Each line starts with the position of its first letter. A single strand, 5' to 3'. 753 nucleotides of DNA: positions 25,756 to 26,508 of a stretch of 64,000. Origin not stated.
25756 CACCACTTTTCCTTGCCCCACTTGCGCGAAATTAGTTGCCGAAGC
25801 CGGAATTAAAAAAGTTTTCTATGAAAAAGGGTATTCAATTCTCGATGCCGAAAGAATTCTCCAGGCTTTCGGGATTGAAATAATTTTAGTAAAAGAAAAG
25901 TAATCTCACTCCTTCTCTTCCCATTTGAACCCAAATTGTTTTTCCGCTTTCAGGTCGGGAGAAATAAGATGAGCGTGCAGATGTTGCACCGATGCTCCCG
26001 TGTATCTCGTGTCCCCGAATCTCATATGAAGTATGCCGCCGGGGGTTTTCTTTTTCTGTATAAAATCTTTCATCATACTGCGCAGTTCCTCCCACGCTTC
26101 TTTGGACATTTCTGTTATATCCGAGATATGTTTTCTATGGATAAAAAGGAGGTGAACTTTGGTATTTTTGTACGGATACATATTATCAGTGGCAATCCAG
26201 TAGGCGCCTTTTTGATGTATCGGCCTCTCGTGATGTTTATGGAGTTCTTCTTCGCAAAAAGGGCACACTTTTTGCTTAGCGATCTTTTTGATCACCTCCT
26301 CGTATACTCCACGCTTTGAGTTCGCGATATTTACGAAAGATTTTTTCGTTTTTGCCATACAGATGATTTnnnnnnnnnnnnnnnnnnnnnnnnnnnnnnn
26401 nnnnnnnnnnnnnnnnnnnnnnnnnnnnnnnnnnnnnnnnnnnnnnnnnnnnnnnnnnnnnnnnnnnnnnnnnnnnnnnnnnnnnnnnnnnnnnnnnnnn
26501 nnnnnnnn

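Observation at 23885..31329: Consolidated thymidylate-cycle gene neighbourhood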

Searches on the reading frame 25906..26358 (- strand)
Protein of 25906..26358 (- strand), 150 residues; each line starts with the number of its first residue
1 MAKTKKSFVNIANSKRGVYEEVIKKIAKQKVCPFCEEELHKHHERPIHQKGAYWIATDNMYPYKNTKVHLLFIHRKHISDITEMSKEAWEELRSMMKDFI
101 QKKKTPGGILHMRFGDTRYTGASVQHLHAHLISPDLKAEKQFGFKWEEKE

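Call 3: search_protein_families(library=pfam, proteins=[window:25906-26358:-], max_evalue=0.01)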
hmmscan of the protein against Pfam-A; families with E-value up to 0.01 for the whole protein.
window:25906-26358:- (150 aa): 4 families
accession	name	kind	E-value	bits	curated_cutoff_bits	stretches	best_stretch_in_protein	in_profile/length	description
PF11969.13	DcpS_C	-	1.1e-09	39.2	24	1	32-139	2-107/114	Scavenger mRNA decapping enzyme C-term binding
PF01230.28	HIT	-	5.9e-07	30.5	21.5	1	66-134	25-95/98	HIT domain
PF16285.10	DUF4931_N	-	0.0024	18.4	24.1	1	26-132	14-119/124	Domain of unknown function (DUF4931) N-terminal domain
PF04677.20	CwfJ_C_1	-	0.0045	17.3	21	1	25-101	7-80/122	Protein similar to CwfJ C-terminus 1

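Call 4: search_protein_families(library=ncbifam, proteins=[window:25906-26358:-], max_evalue=0.01)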
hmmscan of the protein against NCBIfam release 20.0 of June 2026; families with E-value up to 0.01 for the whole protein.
window:25906-26358:- (150 aa): 2 families
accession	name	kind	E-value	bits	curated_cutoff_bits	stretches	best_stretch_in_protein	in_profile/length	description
NF052622.1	ATPAdlTfActino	equivalog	0.0001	21.9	290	1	26-132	33-140/176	ATP adenylyltransferase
NF006336.0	PRK08566.1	equivalog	0.0085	14.3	819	1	9-48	125-165/883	DNA-directed RNA polymerase subunit A'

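Call 18: search_solved_structures(query=window:25906-26358:-, max_evalue=0.1, show_alignments=2)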
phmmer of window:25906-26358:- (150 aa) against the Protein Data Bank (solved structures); distinct sequences matched with E-value up to 0.1: 3.
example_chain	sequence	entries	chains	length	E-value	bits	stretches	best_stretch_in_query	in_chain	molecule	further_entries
4zgl_A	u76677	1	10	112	0.0092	19.2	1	65-139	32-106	Uncharacterized HIT-like protein HP_0404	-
3oj7_A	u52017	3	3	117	0.011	19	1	66-133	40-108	Putative histidine triad family protein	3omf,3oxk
9iho_n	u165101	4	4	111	0.072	16.3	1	25-101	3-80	NADH dehydrogenase [ubiquinone] 1 beta subcomplex subunit 9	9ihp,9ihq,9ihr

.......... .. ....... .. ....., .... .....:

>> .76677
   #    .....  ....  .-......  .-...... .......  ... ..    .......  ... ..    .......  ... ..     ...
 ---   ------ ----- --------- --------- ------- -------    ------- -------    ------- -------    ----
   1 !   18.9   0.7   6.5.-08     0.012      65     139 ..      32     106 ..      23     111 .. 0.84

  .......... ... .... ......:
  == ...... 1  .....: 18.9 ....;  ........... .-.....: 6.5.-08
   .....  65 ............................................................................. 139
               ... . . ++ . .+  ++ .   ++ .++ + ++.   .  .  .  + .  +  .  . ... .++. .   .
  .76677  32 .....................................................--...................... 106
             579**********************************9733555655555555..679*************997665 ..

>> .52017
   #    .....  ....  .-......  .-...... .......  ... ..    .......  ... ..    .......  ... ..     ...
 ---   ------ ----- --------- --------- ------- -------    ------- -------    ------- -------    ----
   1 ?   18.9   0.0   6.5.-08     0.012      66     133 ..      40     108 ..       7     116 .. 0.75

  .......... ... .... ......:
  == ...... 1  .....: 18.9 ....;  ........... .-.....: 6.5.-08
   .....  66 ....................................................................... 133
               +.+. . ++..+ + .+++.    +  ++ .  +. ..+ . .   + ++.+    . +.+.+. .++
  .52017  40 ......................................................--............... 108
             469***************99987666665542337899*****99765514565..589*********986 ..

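Call 44: find_homologous_proteins(query=window:25906-26358:-)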
Query window:25906-26358:- (150 aa): 115 proteins with E <= 0.001 among 120 candidates.
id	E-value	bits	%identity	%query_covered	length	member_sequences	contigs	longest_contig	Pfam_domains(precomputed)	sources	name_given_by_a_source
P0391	1.8e-97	341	100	100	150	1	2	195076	PF11969.14,PF01230.30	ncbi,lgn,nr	ncbi:MAG: HIT domain-containing protein [Candidatus Pacebacteria bacterium]|nr:HIT domain-containing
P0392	9.8e-52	193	59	92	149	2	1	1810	PF11969.14,PF01230.30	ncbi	-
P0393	5.5e-48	181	54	93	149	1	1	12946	PF11969.14,PF01230.30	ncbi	-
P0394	3.2e-47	178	56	92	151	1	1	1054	-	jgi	-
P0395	9.6e-45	170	56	94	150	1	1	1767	PF11969.14,PF01230.30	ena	-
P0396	2.8e-43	165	56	86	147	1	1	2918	PF11969.14,PF01230.30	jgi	jgi:diadenosine tetraphosphate (Ap4A) HIT family hydrolase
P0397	8.8e-43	164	56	87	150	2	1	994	-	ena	-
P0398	1.7e-42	163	54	88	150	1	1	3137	PF11969.14,PF01230.30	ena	-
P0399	5.4e-42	161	56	84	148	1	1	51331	-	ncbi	-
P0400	6.7e-42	161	57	84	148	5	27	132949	-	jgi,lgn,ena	jgi:diadenosine tetraphosphate (Ap4A) HIT family hydrolase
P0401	1.3e-41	160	55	87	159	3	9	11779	-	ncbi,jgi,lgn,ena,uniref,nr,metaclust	ncbi:MAG: hypothetical protein A3H57_04775 [Candidatus Taylorbacteria bacterium RIFCSPLOWO2_02_FULL_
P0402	1.4e-41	160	53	87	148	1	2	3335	-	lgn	-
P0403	1.8e-41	160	51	85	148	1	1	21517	-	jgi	-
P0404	2.3e-41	159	56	85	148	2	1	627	-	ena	-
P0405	4.9e-41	158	53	87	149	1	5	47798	PF11969.14,PF01230.30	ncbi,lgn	-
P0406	6.2e-41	158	52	90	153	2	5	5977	PF11969.14,PF01230.30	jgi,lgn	jgi:diadenosine tetraphosphate (Ap4A) HIT family hydrolase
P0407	7.1e-41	158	56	87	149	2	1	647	PF11969.14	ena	-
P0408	9.2e-41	157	54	87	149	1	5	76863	PF11969.14,PF01230.30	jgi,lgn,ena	-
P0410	1.6e-40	156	52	87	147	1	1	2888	PF11969.14,PF01230.30,PF04677.21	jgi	-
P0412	1.8e-40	156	53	88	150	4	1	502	PF11969.14,PF01230.30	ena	-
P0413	2.4e-40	156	53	87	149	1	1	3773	PF11969.14,PF01230.30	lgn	-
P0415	7.4e-40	154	52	88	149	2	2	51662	PF11969.14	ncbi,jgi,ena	-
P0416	9.1e-40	154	52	88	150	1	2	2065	PF11969.14,PF01230.30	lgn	-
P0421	3.2e-39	152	51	89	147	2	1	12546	PF11969.14,PF01230.30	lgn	-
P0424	7.2e-39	151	49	89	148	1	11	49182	PF11969.14,PF01230.30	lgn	-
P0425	7.4e-39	151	53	89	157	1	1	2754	PF11969.14,PF01230.30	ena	-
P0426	1.3e-38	150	50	89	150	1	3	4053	PF11969.14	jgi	jgi:diadenosine tetraphosphate (Ap4A) HIT family hydrolase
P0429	2.3e-38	149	51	87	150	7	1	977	PF11969.14,PF01230.30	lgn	-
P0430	3.0e-38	149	50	87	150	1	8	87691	PF11969.14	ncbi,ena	-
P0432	3.1e-38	149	49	89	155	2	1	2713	PF11969.14,PF01230.30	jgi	jgi:diadenosine tetraphosphate (Ap4A) HIT family hydrolase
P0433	3.5e-38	149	50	88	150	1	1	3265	PF11969.14,PF01230.30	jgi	jgi:ATP adenylyltransferase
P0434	3.6e-38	149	50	87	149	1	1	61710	PF11969.14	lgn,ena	-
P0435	5.0e-38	148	50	85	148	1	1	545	PF11969.14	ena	-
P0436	6.5e-38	148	52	87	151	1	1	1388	PF11969.14,PF01230.30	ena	-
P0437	7.7e-38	148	51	84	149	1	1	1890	PF11969.14,PF01230.30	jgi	jgi:diadenosine tetraphosphate (Ap4A) HIT family hydrolase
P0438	2.4e-37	146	48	90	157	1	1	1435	PF11969.14,PF01230.30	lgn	-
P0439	2.6e-37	146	47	91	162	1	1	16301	PF11969.14,PF01230.30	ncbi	-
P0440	4.1e-37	145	52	85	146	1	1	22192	PF11969.14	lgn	-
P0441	6.9e-37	145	50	88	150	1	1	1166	PF11969.14,PF01230.30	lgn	-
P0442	7.3e-37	145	51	86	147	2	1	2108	PF11969.14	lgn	-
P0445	6.1e-36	142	49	91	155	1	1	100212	PF11969.14,PF01230.30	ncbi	-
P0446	6.6e-36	141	52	86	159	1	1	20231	PF11969.14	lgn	-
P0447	1.4e-35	140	49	86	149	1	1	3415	PF11969.14,PF01230.30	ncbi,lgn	-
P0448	2.7e-35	140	47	89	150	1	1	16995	PF11969.14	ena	-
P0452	5.7e-35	138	49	87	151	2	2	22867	PF11969.14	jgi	jgi:diadenosine tetraphosphate (Ap4A) HIT family hydrolase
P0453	1.2e-34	137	49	89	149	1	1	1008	PF11969.14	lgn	-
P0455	2.7e-34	136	45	84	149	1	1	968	PF11969.14,PF01230.30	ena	-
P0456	4.4e-34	136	46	86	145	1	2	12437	PF11969.14,PF01230.30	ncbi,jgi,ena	ncbi:MAG: HIT domain-containing protein [Candidatus Paceibacterota bacterium]|jgi:diadenosine tetrap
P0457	5.0e-34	135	48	87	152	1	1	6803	PF11969.14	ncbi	-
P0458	5.6e-34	135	51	87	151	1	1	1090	PF01230.30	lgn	-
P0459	5.8e-34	135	46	85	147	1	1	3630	PF11969.14,PF01230.30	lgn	-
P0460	7.2e-34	135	48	85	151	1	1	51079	PF11969.14,PF01230.30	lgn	-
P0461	1.1e-33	134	48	89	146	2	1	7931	PF11969.14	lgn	-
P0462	1.5e-33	134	47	89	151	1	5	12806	PF11969.14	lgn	-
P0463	2.1e-33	133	46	89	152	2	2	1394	PF11969.14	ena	-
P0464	2.9e-33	133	46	91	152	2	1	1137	PF11969.14,PF01230.30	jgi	jgi:diadenosine tetraphosphate (Ap4A) HIT family hydrolase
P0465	3.2e-33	133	43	89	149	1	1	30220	PF11969.14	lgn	-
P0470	6.0e-32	129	47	87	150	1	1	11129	PF11969.14,PF01230.30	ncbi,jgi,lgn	-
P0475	1.5e-30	124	45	89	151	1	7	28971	PF11969.14,PF01230.30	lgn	-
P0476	7.4e-30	122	47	87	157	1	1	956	PF01230.30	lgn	-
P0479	1.7e-29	121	45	88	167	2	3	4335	PF01230.30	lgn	-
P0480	6.7e-29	119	41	92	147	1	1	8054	PF01230.30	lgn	-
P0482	9.9e-29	118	41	93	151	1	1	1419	PF11969.14,PF01230.30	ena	-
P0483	2.7e-28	117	48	85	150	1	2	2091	PF11969.14,PF01230.30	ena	-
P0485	8.5e-28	115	40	93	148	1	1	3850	PF01230.30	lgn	-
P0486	1.5e-27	114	41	92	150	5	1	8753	PF01230.30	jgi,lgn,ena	-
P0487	1.6e-27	114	40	92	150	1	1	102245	PF11969.14,PF01230.30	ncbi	-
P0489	2.1e-27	114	40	89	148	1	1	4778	PF01230.30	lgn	-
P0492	1.5e-26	111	45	77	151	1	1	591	PF11969.14,PF01230.30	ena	-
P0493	2.5e-26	110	46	83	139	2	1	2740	PF11969.14,PF01230.30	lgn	-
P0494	3.0e-26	110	41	88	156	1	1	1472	PF11969.14,PF01230.30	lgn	-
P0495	6.4e-26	109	44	78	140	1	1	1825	PF01230.30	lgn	-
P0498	2.1e-25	107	40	89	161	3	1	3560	PF01230.30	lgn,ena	-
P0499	2.5e-25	107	40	86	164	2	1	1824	PF01230.30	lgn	-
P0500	1.4e-24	105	38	89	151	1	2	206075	PF01230.30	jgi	jgi:diadenosine tetraphosphate (Ap4A) HIT family hydrolase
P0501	7.8e-24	102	39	89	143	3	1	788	PF11969.14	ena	-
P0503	5.5e-23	100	44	85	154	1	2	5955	PF11969.14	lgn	-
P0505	1.1e-16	79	35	87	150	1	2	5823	PF11969.14,PF01230.30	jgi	jgi:diadenosine tetraphosphate (Ap4A) HIT family hydrolase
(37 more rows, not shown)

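Call 48: search_solved_structures(query=A2, max_evalue=0.01, show_alignments=3)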
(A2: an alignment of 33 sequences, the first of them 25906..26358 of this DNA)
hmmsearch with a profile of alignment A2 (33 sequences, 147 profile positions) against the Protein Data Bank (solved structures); distinct sequences matched with E-value up to 0.01: 25.
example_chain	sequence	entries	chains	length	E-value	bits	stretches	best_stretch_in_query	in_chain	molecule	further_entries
4zgl_A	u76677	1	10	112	1.4e-06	31.5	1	63-139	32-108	Uncharacterized HIT-like protein HP_0404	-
5uvm_A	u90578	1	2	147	5.9e-06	29.5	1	30-131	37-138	Histidine triad (HIT) protein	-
3oj7_A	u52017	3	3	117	3.3e-05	27.1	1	29-133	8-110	Putative histidine triad family protein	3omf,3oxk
3l7x_A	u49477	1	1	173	5.1e-05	26.4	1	62-137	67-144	Putative Hit-like protein involved in cell-cycle regulation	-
9uch_A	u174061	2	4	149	0.00023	24.3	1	67-134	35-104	Bis(5'-adenosyl)-triphosphatase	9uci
4egu_A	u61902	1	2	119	0.00029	24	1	64-133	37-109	histidine triad (HIT) protein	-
6d6j_A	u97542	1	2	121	0.00037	23.7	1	63-132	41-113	HIT family hydrolase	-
2eo4_A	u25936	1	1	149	0.00052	23.2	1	59-131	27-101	150aa long hypothetical histidine triad nucleotide-binding protein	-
3imi_A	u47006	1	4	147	0.0012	22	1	63-135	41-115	HIT family protein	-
6cvs_A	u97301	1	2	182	0.0017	21.5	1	59-137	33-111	Aprataxin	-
1fhi_A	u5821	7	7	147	0.0017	21.5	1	67-134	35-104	FRAGILE HISTIDINE TRIAD PROTEIN | FRAGILE HISTIDINE PROTEIN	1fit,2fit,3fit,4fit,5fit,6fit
5cs2_A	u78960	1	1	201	0.0023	21.1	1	48-139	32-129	Histidine triad protein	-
1y23_A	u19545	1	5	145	0.0023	21.1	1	63-131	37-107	Histidine triad protein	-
4ndi_A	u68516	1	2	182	0.0026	20.9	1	59-137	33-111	Aprataxin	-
4ndf_A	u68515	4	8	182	0.0028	20.8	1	59-137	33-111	Aprataxin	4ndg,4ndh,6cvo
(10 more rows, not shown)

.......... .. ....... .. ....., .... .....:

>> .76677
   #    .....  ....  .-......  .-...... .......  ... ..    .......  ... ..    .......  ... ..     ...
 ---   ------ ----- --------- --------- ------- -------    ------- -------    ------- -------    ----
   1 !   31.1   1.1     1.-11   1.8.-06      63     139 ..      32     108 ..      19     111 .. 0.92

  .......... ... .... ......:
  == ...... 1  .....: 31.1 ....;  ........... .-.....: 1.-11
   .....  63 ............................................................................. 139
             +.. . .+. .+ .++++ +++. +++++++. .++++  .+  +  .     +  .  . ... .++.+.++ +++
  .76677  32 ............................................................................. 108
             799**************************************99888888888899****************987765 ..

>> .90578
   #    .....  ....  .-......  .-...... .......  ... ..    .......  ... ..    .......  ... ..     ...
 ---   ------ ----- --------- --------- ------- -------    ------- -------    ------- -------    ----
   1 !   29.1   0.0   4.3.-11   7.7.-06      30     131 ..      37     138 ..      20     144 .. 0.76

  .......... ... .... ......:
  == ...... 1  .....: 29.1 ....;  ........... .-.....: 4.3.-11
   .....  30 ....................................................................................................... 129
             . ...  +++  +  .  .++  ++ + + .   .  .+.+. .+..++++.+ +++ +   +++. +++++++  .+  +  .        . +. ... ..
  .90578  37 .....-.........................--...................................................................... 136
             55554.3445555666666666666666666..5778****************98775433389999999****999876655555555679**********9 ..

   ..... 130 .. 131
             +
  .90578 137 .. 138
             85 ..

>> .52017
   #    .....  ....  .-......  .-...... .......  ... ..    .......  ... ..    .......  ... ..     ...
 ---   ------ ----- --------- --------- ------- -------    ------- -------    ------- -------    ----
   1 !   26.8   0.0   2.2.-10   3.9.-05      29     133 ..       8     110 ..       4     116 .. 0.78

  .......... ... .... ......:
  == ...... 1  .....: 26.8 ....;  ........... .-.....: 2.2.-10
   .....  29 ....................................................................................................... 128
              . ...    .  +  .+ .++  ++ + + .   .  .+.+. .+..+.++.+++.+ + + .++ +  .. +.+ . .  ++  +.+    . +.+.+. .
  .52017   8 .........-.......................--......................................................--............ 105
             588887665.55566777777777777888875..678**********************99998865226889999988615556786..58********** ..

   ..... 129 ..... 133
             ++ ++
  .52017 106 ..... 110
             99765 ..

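Call 86: search_protein_families(library=padloc, proteins=[window:25906-26358:-], max_evalue=0.001)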
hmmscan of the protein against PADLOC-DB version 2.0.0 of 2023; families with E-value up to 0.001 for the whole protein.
window:25906-26358:- (150 aa): 1 family
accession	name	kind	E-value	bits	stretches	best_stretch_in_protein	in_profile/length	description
PDLC04898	PDC-S06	-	0.00049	16.5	1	5-60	260-316/752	-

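Call 87: search_protein_families(library=phrogs, proteins=[window:25906-26358:-], max_evalue=0.001)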
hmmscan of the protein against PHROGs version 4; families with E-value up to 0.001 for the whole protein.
window:25906-26358:- (150 aa): 2 families
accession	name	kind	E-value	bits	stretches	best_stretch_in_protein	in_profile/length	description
phrog_3962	-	unknown function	5.7e-07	30.3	1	29-147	2-115/145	-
phrog_19494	-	unknown function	3.8e-05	24.8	1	58-133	28-103/120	-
